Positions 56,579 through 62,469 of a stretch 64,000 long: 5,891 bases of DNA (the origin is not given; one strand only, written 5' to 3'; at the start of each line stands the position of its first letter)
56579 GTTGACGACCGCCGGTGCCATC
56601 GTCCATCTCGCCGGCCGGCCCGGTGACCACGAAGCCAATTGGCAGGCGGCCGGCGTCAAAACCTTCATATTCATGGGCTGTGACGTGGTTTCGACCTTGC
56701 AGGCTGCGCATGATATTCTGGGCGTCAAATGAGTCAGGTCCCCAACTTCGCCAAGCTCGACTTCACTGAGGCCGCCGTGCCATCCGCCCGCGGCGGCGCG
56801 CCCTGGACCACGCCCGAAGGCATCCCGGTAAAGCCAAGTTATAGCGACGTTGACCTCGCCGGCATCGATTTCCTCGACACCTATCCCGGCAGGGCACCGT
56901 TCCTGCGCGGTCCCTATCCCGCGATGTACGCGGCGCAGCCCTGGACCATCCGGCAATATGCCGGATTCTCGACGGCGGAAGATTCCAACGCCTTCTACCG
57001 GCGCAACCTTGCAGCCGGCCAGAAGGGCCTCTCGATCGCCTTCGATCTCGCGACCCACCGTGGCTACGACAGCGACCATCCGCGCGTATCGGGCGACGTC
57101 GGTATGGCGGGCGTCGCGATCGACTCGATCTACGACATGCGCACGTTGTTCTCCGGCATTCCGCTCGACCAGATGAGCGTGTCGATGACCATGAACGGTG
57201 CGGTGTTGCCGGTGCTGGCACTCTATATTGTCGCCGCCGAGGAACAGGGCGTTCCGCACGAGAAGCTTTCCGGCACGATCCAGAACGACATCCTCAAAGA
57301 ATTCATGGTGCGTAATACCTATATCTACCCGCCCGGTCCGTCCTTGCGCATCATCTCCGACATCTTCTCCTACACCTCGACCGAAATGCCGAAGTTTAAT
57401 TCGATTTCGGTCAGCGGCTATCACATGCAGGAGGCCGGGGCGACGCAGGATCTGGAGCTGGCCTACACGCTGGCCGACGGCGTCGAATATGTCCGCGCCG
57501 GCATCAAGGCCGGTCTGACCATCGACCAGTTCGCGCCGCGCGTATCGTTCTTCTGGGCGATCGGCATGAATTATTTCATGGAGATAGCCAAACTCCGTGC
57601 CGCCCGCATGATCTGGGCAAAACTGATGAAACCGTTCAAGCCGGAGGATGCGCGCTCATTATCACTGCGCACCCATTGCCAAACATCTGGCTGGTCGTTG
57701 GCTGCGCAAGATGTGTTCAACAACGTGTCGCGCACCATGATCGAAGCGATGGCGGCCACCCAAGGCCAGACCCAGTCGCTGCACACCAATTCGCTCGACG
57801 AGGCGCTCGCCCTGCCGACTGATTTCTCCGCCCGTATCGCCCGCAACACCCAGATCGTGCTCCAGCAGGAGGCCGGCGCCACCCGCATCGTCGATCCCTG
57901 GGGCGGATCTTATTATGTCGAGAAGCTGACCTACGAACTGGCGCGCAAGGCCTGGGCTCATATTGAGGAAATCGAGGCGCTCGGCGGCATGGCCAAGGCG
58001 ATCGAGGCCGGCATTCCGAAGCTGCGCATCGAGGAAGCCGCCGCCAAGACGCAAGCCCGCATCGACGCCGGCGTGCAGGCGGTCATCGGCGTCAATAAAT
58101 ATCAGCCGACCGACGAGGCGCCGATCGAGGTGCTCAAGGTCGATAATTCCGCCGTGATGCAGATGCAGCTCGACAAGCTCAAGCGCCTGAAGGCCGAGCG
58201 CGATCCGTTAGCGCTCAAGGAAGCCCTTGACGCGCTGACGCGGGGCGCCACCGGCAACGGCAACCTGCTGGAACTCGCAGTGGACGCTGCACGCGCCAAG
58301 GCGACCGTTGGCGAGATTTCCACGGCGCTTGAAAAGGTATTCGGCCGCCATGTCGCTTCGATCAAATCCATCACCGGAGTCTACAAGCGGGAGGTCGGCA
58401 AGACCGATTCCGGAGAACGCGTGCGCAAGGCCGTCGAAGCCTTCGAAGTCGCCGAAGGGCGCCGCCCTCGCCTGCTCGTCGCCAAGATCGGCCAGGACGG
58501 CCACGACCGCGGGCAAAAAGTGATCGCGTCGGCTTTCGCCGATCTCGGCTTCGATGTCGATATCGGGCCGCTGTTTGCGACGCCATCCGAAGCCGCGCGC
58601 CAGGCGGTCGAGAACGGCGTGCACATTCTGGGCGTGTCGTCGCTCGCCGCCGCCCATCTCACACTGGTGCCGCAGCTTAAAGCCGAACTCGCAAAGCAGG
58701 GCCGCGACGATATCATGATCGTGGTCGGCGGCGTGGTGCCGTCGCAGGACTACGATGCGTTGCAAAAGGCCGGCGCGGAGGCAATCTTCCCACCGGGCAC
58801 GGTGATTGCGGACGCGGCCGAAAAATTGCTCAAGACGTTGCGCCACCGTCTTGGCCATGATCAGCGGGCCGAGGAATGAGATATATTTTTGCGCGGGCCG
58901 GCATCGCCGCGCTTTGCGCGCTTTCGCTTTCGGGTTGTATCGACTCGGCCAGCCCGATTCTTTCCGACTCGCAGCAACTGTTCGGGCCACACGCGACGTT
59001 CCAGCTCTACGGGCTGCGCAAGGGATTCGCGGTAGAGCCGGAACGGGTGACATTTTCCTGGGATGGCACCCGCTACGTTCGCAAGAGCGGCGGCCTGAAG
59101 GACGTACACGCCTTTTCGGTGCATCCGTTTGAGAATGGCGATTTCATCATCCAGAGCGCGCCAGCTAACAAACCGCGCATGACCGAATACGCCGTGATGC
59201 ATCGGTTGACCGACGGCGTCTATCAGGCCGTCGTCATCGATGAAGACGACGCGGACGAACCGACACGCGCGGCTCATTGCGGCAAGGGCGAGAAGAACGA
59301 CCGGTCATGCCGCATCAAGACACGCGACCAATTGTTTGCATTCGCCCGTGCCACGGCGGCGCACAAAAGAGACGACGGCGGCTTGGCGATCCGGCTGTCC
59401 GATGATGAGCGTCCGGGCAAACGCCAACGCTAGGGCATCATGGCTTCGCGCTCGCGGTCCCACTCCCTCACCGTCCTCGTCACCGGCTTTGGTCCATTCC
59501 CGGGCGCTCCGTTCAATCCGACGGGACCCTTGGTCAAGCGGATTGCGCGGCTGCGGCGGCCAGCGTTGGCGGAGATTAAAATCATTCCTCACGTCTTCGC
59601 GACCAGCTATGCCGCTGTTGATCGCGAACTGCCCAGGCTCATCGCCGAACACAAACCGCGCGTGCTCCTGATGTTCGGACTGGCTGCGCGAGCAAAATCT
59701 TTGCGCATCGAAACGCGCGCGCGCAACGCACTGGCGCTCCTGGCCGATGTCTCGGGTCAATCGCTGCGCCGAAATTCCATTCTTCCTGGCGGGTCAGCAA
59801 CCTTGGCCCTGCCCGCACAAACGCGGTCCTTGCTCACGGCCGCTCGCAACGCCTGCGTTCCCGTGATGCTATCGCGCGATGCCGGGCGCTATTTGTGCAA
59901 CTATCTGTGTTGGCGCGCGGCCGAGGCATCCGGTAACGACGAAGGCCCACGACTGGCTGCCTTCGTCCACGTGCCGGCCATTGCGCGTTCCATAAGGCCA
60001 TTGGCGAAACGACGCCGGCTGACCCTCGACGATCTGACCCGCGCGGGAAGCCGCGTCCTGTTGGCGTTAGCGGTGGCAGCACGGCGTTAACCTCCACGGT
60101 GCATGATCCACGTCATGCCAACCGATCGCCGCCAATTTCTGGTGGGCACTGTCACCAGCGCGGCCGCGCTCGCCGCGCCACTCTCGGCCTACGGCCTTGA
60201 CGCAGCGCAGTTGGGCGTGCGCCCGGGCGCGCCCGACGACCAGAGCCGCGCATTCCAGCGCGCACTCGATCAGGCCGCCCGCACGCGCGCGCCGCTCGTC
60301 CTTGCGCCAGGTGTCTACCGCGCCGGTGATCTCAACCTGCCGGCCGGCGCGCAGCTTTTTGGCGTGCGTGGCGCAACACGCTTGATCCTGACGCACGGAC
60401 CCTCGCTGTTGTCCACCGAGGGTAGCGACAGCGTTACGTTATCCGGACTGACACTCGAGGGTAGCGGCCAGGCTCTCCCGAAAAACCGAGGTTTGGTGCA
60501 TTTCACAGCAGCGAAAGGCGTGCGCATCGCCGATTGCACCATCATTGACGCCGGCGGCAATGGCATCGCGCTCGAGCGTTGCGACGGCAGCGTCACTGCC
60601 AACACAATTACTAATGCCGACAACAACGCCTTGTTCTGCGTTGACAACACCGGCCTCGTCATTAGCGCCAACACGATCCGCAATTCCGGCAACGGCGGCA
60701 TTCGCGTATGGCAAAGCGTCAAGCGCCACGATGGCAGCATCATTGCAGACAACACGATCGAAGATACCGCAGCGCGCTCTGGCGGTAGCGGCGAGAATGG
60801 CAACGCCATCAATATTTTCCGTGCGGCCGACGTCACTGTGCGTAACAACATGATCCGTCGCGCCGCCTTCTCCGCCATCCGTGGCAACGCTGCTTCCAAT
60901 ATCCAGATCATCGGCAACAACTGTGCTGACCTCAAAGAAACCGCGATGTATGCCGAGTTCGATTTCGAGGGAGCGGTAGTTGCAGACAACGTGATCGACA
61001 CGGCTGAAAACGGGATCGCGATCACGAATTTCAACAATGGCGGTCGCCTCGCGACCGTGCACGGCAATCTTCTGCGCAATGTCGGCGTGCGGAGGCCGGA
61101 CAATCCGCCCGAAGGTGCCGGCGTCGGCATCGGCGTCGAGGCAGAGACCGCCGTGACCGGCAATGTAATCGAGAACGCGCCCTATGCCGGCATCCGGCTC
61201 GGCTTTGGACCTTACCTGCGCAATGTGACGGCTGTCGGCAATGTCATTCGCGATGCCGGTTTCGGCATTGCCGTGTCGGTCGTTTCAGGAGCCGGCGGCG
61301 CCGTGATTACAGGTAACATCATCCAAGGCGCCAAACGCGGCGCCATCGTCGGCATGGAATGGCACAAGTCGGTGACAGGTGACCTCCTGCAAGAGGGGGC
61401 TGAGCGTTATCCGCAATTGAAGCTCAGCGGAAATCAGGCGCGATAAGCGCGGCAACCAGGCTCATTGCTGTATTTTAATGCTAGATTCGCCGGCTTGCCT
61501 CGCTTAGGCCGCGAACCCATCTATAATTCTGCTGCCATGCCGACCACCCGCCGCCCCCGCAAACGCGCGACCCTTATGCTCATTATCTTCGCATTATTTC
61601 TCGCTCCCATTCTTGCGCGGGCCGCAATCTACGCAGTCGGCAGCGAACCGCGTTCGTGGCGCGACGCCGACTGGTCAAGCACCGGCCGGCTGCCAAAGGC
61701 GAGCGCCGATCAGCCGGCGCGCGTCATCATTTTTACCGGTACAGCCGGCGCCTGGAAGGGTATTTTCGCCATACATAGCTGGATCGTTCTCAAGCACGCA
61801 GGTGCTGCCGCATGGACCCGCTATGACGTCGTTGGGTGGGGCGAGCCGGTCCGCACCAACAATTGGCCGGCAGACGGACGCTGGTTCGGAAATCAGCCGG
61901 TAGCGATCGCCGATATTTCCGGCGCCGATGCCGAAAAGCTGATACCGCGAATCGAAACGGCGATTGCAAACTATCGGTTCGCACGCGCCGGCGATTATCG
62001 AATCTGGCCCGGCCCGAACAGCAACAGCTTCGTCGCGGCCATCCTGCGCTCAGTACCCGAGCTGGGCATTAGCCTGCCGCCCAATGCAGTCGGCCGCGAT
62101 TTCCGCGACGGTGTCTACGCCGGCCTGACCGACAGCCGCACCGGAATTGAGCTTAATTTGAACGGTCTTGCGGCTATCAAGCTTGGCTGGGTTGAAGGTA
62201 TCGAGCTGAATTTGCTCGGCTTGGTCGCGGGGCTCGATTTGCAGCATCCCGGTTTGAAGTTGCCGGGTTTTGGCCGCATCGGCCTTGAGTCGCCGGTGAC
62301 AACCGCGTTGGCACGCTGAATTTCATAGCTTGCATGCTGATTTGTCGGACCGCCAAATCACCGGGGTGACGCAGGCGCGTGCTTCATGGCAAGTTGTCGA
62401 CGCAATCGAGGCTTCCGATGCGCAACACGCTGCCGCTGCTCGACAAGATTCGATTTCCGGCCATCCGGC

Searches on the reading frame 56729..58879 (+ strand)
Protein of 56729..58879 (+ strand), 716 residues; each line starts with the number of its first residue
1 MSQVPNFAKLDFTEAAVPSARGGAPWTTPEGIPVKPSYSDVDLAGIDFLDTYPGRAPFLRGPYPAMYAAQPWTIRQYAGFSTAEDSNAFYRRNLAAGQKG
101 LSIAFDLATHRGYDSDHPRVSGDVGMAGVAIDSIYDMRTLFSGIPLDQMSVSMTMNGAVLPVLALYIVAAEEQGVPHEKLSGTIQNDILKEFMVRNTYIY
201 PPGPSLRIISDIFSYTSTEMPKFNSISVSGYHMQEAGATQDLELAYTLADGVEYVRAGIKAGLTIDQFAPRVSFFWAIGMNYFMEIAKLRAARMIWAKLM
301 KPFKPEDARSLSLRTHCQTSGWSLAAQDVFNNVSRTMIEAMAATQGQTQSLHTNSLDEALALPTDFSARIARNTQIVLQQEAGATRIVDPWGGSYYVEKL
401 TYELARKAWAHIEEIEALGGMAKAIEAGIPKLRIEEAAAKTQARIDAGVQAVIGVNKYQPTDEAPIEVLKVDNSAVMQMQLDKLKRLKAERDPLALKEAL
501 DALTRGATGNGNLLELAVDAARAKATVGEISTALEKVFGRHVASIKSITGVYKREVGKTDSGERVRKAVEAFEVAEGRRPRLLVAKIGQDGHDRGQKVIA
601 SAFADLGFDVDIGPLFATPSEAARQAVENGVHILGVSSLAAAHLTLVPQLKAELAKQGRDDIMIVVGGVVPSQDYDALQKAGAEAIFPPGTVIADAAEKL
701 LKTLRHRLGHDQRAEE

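Call 26: find_encoding_contigs(protein=window:56729-58879:+, flank=10000, max_places=10)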
Protein window:56729-58879:+ (716 aa): no gene with exactly this product is on record in the collection.

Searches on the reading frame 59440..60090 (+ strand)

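Call 42: search_protein_families(library=pfam, proteins=[window:59440-60090:+], max_evalue=0.001)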
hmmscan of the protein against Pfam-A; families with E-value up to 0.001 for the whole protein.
window:59440-60090:+ (216 aa): 1 family
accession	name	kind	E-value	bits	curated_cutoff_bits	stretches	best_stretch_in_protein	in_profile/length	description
PF01470.22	Peptidase_C15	-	7.1e-22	78.9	22.7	1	11-184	2-173/204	Pyroglutamyl peptidase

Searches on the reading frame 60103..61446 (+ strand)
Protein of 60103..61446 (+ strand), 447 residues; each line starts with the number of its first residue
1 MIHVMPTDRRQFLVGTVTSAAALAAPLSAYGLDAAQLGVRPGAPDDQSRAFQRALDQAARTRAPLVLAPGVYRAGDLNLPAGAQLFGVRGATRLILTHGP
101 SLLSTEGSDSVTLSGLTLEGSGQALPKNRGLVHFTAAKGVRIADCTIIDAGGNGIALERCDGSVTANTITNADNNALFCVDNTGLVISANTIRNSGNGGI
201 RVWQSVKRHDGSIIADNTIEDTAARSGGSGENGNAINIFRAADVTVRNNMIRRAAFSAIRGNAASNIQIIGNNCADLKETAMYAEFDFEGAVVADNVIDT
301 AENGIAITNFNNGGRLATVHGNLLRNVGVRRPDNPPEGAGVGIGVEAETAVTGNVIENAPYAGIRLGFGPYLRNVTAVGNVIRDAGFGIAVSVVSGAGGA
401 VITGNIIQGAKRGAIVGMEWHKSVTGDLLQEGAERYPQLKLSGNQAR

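Call 42: search_protein_families(library=pfam, proteins=[window:60103-61446:+], max_evalue=0.001)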
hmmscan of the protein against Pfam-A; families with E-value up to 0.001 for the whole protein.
window:60103-61446:+ (447 aa): 2 families
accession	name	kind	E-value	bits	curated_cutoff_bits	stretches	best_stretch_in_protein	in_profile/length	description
PF13229.12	Beta_helix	-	1.4e-20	74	25.9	3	105-218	51-157/158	Right handed beta helix region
PF05048.19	NosD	-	2.5e-15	56.9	23.6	2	120-222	58-149/212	Periplasmic copper-binding protein (NosD)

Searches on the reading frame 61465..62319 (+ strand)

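Call 42: search_protein_families(library=pfam, proteins=[window:61465-62319:+], max_evalue=0.001)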
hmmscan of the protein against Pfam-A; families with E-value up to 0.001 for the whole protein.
window:61465-62319:+ (284 aa): 1 family
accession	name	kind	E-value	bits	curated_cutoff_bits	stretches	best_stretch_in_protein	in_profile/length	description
PF12570.13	DUF3750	-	2.8e-44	151.3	25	1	87-213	4-128/128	Protein of unknown function (DUF3750)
